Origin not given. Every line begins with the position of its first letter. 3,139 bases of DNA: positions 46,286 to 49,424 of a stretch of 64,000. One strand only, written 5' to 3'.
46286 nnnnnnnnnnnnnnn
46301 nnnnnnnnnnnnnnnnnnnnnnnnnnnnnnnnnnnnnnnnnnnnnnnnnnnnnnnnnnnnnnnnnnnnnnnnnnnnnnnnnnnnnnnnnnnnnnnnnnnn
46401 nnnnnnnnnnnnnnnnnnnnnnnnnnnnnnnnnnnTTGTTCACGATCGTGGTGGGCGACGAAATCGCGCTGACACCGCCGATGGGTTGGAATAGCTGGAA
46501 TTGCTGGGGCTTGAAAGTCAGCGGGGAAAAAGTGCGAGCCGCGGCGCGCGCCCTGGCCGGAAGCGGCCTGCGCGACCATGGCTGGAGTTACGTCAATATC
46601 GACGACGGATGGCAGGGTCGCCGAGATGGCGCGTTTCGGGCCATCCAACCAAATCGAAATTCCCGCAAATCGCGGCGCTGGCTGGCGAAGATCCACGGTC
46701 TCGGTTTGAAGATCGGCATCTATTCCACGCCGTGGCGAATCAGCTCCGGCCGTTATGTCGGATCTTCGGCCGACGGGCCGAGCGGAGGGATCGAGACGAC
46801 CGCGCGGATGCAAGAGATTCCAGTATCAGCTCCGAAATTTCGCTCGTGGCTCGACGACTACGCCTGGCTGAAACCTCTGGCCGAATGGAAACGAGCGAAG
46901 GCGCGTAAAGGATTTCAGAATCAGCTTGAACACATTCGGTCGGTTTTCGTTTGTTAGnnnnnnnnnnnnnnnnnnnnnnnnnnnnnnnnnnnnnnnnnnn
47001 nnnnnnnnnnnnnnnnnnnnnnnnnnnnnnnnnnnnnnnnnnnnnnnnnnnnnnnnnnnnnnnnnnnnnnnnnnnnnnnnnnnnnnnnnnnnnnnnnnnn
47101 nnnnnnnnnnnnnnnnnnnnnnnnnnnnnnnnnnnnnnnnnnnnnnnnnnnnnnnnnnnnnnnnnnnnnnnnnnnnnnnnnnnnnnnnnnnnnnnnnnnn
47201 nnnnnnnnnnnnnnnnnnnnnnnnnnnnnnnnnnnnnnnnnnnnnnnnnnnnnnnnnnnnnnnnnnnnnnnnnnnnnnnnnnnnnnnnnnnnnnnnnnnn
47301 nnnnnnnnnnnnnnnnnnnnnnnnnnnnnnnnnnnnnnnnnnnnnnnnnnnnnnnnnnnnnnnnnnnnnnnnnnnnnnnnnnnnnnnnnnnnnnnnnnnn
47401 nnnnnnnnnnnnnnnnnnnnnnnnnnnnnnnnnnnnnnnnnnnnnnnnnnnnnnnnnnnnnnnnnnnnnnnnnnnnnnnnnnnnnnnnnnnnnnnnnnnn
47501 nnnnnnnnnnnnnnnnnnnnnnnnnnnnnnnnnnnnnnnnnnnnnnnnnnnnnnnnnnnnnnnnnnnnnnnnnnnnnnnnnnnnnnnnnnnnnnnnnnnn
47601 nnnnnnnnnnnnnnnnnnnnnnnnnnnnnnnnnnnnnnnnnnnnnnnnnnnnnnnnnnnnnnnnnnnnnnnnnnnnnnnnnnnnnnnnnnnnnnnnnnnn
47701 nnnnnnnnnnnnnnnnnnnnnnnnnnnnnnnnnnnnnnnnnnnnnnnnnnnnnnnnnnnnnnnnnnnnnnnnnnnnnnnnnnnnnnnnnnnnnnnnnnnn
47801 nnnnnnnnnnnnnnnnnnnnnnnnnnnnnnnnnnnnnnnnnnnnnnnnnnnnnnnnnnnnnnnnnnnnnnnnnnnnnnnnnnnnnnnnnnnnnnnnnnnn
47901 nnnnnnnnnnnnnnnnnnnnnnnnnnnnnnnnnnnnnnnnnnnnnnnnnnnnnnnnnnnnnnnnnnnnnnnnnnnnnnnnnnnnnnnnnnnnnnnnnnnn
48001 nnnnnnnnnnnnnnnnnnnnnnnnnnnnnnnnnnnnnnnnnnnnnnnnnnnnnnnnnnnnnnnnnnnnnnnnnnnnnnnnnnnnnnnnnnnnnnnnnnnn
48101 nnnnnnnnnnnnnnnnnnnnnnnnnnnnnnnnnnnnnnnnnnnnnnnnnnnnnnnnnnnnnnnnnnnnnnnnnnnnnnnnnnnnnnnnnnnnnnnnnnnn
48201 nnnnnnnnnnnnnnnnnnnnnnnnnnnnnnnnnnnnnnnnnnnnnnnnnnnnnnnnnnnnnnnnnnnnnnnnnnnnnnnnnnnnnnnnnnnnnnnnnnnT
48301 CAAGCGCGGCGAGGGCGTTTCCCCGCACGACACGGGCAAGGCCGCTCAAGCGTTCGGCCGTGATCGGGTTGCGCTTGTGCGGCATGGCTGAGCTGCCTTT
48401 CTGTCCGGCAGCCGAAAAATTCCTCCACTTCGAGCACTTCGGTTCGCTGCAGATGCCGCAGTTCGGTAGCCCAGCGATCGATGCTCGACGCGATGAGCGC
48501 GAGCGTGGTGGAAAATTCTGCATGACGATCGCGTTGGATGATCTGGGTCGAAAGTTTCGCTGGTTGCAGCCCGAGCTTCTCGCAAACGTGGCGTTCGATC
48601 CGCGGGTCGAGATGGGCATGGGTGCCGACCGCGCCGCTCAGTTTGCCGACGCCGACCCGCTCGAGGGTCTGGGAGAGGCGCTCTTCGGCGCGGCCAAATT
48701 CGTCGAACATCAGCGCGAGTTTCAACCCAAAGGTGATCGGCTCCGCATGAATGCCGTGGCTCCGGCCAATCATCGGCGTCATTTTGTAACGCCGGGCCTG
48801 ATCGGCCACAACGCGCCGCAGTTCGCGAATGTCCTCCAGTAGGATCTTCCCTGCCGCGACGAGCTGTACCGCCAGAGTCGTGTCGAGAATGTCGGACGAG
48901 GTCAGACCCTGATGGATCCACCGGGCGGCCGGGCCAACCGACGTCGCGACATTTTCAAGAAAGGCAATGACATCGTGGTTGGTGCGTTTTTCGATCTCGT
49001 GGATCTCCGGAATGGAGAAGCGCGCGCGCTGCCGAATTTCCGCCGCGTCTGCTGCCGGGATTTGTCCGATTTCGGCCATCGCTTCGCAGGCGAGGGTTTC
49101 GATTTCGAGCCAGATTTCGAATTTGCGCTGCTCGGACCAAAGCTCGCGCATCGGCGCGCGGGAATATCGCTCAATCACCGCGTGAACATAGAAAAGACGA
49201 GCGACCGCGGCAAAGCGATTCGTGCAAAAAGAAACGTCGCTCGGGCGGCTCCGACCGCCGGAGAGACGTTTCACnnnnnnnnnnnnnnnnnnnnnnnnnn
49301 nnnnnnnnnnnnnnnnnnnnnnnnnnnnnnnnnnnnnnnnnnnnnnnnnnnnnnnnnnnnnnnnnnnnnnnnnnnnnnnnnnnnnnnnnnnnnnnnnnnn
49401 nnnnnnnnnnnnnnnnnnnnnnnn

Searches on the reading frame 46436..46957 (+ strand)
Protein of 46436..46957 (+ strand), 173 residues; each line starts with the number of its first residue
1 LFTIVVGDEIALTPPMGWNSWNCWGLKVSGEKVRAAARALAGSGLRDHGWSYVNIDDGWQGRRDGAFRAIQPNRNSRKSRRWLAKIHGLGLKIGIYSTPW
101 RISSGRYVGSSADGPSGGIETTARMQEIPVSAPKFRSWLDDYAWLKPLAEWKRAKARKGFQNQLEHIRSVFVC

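Call 51: search_protein_families(library=pfam, proteins=[window:46436-46957:+], max_evalue=0.001)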
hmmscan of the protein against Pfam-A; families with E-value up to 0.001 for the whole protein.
window:46436-46957:+ (173 aa): 1 family
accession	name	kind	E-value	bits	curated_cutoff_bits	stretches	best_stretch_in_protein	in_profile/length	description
PF16499.11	Melibiase_2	-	6.8e-08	32.6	23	1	13-110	1-110/284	Alpha galactosidase A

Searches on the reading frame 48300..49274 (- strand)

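Call 52: search_protein_families(library=pfam, proteins=[window:48300-49274:-], max_evalue=0.001)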
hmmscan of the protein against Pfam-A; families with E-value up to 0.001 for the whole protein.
window:48300-49274:- (324 aa): 1 family
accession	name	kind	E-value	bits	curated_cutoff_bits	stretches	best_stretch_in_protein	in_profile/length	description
PF00206.25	Lyase_1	-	1.6e-41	143.2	27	1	40-286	8-280/312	Lyase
